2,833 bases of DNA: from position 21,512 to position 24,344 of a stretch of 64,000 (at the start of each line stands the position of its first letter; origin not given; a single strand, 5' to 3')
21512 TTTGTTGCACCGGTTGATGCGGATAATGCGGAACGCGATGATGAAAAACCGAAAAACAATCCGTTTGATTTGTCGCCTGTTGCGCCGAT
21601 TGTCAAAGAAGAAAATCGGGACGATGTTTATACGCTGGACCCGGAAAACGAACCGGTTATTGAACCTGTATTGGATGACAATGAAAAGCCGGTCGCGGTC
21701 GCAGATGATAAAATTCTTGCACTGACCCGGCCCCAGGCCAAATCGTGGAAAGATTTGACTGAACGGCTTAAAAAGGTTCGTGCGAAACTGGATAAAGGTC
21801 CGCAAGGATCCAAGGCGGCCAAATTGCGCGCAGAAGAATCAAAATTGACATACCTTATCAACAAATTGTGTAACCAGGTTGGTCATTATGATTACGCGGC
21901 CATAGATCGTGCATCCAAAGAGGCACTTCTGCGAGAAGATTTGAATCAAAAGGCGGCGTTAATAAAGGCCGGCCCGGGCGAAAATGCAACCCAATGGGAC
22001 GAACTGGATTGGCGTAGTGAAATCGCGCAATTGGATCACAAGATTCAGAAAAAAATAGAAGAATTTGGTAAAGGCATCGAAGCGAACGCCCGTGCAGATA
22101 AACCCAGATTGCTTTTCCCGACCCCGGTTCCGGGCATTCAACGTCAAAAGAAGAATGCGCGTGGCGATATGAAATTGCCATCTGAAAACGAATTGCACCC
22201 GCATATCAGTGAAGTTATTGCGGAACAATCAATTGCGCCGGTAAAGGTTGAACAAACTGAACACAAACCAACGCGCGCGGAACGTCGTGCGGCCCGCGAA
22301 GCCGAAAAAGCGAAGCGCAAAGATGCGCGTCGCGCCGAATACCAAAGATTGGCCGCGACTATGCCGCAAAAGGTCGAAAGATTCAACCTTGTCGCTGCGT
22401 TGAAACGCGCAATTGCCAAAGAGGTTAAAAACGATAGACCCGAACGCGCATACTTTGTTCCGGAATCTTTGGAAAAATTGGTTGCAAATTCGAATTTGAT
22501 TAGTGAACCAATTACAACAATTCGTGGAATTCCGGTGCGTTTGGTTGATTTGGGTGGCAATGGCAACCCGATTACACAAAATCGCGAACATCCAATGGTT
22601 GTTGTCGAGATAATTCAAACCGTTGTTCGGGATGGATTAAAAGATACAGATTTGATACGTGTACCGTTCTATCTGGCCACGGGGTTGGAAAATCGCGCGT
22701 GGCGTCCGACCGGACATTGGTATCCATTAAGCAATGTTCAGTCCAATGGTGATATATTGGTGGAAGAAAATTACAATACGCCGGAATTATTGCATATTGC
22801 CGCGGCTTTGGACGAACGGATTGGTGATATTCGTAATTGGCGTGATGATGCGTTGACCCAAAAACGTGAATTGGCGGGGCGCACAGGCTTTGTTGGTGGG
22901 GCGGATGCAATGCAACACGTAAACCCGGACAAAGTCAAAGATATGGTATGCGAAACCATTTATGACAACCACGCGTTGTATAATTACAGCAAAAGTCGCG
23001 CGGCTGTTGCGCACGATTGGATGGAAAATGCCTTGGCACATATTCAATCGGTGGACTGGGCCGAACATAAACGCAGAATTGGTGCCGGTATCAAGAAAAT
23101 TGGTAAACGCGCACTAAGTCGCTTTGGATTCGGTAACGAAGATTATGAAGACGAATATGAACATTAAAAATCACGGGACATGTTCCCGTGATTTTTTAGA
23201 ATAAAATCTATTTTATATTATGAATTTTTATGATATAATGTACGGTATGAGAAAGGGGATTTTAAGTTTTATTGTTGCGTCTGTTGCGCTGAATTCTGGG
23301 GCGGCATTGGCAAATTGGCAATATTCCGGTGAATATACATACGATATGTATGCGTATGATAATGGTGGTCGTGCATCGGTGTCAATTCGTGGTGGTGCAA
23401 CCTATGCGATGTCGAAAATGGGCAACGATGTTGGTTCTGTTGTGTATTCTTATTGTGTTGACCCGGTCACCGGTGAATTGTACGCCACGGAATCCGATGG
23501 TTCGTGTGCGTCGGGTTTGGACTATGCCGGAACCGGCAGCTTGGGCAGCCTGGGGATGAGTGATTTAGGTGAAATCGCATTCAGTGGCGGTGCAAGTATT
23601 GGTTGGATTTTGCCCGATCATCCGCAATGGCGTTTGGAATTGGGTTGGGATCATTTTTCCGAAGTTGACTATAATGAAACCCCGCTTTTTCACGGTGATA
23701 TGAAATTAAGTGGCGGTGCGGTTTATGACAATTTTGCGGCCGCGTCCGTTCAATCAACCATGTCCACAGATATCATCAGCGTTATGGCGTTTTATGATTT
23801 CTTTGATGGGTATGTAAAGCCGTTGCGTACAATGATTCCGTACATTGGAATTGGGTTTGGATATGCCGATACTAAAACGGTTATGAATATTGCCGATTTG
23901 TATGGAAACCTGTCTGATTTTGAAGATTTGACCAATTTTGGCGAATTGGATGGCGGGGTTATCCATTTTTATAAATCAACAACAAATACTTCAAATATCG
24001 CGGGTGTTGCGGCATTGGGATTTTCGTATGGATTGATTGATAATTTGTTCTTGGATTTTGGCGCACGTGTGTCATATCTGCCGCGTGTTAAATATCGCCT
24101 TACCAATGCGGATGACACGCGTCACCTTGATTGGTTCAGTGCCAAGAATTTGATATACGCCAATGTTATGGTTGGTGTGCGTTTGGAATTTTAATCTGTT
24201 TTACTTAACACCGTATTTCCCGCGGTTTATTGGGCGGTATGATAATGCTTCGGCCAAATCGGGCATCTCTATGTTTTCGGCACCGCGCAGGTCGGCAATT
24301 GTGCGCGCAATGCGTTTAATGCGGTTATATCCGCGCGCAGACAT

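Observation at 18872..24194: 1431-aa protein with central ~5-TM cluster and acidic Pro-rich repeats, followed by a dedicated beta-barrel OMP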

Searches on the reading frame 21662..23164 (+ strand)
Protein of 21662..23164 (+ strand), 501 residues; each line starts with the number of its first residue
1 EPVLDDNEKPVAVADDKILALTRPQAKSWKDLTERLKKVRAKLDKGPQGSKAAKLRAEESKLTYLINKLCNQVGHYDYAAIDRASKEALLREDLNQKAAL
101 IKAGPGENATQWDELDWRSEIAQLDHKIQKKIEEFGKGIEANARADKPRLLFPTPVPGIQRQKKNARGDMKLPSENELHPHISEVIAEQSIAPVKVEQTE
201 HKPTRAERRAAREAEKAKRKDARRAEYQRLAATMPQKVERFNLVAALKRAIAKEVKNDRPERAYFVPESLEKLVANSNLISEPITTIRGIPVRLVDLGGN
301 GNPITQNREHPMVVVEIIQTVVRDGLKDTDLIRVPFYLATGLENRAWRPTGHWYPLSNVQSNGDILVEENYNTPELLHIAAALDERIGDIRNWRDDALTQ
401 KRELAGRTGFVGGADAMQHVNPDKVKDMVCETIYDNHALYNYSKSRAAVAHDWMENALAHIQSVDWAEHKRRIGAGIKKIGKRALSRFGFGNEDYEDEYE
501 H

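Call 42: predict_structure(alignment_id=A3)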
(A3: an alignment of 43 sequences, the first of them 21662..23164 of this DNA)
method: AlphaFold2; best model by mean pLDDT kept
length: 501 residues; sequences in the alignment: 43
mean_pLDDT: 81.3   pTM: 0.53
mean pLDDT of the five models: 81.3, 80.9, 78.4, 78.0, 77.6
residues with pLDDT >= 90: 219; 70-90: 184; 50-70: 42; < 50: 56
segments of 3 or more residues with pLDDT < 50: 1-14, 171-199, 489-501
pLDDT, mean of each block of 10 residues (from residue 1): 38 63 90 94 90 92 91 85 91 90 84 87 92 86 82 77 64 45 39 44 72 86 78 65 90 88 94 86 92 90 88 94 86 96 89 94 86 94 96 95 94 91 90 91 91 92 82 62 54 38 31
secondary structure, 60 per line:
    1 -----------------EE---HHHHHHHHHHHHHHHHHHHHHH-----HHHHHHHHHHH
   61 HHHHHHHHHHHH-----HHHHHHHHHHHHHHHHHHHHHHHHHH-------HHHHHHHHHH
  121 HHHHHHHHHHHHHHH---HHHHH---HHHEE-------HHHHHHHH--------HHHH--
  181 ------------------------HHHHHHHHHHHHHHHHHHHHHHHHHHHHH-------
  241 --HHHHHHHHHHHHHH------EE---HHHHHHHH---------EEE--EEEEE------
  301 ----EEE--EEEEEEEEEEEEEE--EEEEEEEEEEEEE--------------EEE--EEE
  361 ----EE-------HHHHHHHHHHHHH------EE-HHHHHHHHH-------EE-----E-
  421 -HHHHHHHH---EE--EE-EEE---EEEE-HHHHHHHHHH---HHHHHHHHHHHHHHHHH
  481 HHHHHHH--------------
elements in order: H23-44 H50-72 H78-103 H111-135 H139-143 H159-166 H175-178 H205-233 H243-256 H268-275 E285-287 E290-294 E305-307 E310-323 E326-338 E353-355 E358-360 H374-386 H396-404 H422-429 E440-442 E446-449 H451-460 H464-487
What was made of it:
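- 21728..22066 (+): Residues 953-1065: basic (Lys/Arg/Glu/Ala-rich) four-helix region, followed by a disordered stretch (1101-1129) and a long helix (1135-1163). AF2 pLDDT 85-94 (call 42).
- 22388..23122 (+): Residues 1173-1417: C-terminal alpha/beta domain, specific to the Enterousia-type members. AF2 pLDDT about 90 (call 42).
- Checked: The '450-aa C-terminal domain' is really several parts: a four-helix region (953-1065), a disordered basic stretch, a long helix, and a roughly 240-aa alpha/beta domain (call 42).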

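Call 50: fold_search(model_id=the predicted structure, library=pdb)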
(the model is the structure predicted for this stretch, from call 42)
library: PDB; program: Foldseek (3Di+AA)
matches with E <= 10: 488; with E <= 0.001: 0
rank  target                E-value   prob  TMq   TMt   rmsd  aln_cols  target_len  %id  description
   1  4h8s_C                9.7e-02  0.30  0.12  0.15  29.5       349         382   10  Crystal structure of human APPL2BARPH domain (released 2012-10-17)
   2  1kpp_MODEL_1_A        1.2e-01  0.10  0.08  0.19  10.3        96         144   17  Structure of the Tsg101 UEV domain (released 2002-05-24)
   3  7emf_0                1.7e-01  0.23  0.12  0.20  20.5       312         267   10  Human Mediator (deletion of MED1-IDR) in a Tail-extended conformation (released 2021-05-05)
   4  8jl0_A                1.9e-01  0.35  0.09  0.08  10.7        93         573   14  Cryo-EM structure of the prokaryotic SPARSA system complex (released 2024-01-24)
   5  4u8u_N                2.4e-01  0.16  0.10  0.20  17.4       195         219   13  The Crystallographic structure of the giant hemoglobin from Glossoscolex paulistus at 3.2 A resolution. (released 2015-06-10)
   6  8u72_H                3.3e-01  0.08  0.09  0.10  16.1       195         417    7  Cryo-EM structure of the SPARTA oligomer with guide RNA and target DNA (released 2024-06-12)
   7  4h8s_D                3.5e-01  0.15  0.12  0.16  30.8       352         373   10  Crystal structure of human APPL2BARPH domain (released 2012-10-17)
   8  1txy_B                3.9e-01  0.18  0.06  0.27   5.6        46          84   17  E. coli PriB (released 2004-11-16)
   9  7pkq_q                3.9e-01  0.07  0.07  0.18  21.7       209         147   13  Small subunit of the Chlamydomonas reinhardtii mitoribosome (released 2023-06-14)
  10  8in8_B                4.1e-01  0.23  0.09  0.15  11.4        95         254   14  Cryo-EM structure of the target ssDNA-bound SIR2-APAZ/Ago-gRNA quaternary complex (released 2023-07-05)
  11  8snb_4Y               4.6e-01  0.16  0.10  0.15  24.6       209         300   14  atomic model of sea urchin sperm doublet microtubule (48-nm periodicity) (released 2023-06-28)
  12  2i9w                  4.6e-01  0.08  0.09  0.21  13.7       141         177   12  Crystal structure of a sec-c motif containing protein (psyc_2064) from psychrobacter arcticus at 1.75 A resolution (released 2006-09-19)
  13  5vm9_C                4.6e-01  0.04  0.10  0.07  18.1       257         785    8  Human Argonaute3 bound to guide RNA (released 2017-10-18)
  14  5ux0_D                4.9e-01  0.08  0.10  0.08  14.9       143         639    8  X-ray crystal structure of Marinitoga piezophila Argonaute in complex with 5' OH guide RNA and target DNA (released 2017-05-03)
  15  9glm                  4.9e-01  0.03  0.05  0.10  11.8       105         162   12  Crystal Structure of UFC1 W145F (released 2025-05-07)
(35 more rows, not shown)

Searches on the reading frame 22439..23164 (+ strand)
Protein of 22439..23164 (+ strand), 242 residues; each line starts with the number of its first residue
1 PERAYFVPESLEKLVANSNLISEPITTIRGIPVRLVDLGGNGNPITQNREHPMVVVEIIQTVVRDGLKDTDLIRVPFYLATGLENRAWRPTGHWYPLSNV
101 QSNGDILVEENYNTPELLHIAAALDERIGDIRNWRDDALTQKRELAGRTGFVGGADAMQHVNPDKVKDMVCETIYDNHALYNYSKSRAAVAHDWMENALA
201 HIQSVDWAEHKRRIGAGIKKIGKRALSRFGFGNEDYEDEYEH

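Call 92: find_homologous_proteins(query=A6, max_evalue=0.001)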
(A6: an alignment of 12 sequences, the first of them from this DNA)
Query A6 (12 sequences) (242 aa, profile of the alignment): 1 proteins with E <= 0.001 among 4992 candidates.
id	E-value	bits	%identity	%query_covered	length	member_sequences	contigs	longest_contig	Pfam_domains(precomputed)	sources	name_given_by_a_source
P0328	4.6e-45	172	31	97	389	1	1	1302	-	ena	-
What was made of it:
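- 22388..23122 (+): A profile search finds it in no other architecture (call 92).
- Tried and rejected: A profile search with the C-domain alone returned a single fragment and no new architecture (call 92).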

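Call 96: search_solved_structures(query=A6, max_evalue=10)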
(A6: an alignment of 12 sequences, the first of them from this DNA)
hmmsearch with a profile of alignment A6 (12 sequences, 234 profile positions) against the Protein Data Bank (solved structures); distinct sequences matched with E-value up to 10: 4.
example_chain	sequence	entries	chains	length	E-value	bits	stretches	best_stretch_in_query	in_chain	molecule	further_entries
6l0o_A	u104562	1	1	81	0.42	13.5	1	100-129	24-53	DNA helicase MCM8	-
6h5n_A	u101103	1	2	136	1.6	11.7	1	120-154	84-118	Gametocyte surface protein P45/48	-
6e62_P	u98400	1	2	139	1.6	11.6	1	120-154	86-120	Pf48/45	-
6e63_P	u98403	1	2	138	1.6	11.6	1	120-154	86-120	Pf48/45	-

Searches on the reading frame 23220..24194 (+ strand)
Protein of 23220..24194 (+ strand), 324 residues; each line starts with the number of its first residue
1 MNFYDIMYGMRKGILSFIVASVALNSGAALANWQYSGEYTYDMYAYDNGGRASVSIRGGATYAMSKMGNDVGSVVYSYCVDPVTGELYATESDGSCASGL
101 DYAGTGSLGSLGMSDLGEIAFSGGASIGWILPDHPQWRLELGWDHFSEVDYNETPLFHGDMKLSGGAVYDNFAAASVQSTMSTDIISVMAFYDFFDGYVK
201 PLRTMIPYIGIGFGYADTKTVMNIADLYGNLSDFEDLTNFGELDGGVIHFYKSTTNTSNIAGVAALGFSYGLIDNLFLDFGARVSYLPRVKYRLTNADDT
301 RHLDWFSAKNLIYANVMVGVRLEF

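Call 3: search_protein_families(library=pfam, proteins=[window:23220-24194:+], max_evalue=1)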
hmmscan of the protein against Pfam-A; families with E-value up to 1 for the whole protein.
window:23220-24194:+ (324 aa): 0 families

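Call 4: search_protein_families(library=ncbifam, proteins=[window:23220-24194:+], max_evalue=1)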
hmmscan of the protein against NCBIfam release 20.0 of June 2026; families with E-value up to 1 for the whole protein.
window:23220-24194:+ (324 aa): 0 families

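Call 12: find_homologous_proteins(query=window:23220-24194:+, max_evalue=0.001)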
Query window:23220-24194:+ (324 aa): 418 proteins with E <= 0.001 among 3793 candidates; the best 120 are listed.
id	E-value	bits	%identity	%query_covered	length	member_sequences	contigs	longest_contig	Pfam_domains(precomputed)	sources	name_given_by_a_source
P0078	2.1e-213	726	100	100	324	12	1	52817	-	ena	-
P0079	1.0e-195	668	93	97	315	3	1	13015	-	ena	-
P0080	9.8e-192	655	89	99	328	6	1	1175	-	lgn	-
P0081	2.3e-190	650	87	100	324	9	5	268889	-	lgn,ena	-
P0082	5.2e-173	593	82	98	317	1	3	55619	-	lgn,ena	-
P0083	3.1e-152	525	77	100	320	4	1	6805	-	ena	-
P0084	6.3e-152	524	74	100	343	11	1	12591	-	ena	-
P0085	1.1e-150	520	71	100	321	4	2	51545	-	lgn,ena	-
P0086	1.3e-150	520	73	100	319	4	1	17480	-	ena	-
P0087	4.6e-150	518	73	100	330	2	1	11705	-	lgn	-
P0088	3.7e-148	511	72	100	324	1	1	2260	-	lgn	-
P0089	1.1e-145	503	71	98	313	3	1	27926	-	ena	-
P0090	7.7e-141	487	71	97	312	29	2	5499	-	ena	-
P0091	8.9e-141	487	71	97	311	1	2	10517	-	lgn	-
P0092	7.3e-140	484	70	97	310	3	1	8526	-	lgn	-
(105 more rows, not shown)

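Call 31: search_solved_structures(query=A4, max_evalue=10)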
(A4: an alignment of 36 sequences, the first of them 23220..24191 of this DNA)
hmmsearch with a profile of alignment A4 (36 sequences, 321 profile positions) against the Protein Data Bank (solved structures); distinct sequences matched with E-value up to 10: 2.
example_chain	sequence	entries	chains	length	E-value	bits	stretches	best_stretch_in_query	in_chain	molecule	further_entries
7e52_A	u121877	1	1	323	0.1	15.1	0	150-196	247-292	Thioredoxin reductase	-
7wea_H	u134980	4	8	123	0.46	12.9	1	107-175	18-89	The heavy chain of Fab XGv347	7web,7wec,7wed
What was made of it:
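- Closest known: OMP_b-brl, PagL and Opacity small OM beta-barrels. Different: No PDB sequence relative (call 31).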

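Call 32: search_protein_families(library=pfam, alignment_id=A4, max_evalue=0.1)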
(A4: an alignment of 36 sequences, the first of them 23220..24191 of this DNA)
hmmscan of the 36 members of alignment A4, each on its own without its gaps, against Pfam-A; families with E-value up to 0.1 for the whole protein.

A. member 1, window:23220-24191:+ (324 aa): 0 families

B. families by the number of members that match (of 36 scanned): 6 families
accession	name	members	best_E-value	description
PF09411.16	PagL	14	0.00052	Lipid A 3-O-deacylase (PagL)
PF13505.12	OMP_b-brl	5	3e-05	Outer membrane protein beta-barrel domain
PF02462.21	Opacity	3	0.00055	Opacity family porin protein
PF21197.3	PgaA_barrel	1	0.013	PgaA membrane beta barrel domain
PF22758.2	Phage_cement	1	0.054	Structural cement protein (E217 gp24/Pam3 gp6)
PF01389.23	OmpA_membrane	1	0.098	OmpA-like transmembrane domain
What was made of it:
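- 23231..24194 (+): Gene B with its own extended -10 promoter (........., 23231-23239). Probable start is ATG 23247 (315 aa). A small OM beta-barrel protein; a neighbour of A, not shown to be its partner. Weak PagL, OMP_b-brl and Opacity hits in 14, 5 and 3 of 36 members (call 32).
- On OM beta-barrel (OMP_b-brl/PagL/Opacity clan), protein B: Among 36 family members, PagL matches 14, OMP_b-brl 5 and Opacity 3, with best E-values of 3e-5 to 5e-4 (call 32).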

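Call 69: search_protein_families(library=phrogs, proteins=[window:23220-24194:+], max_evalue=0.01)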
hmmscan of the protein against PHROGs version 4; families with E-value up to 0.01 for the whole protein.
window:23220-24194:+ (324 aa): 0 families
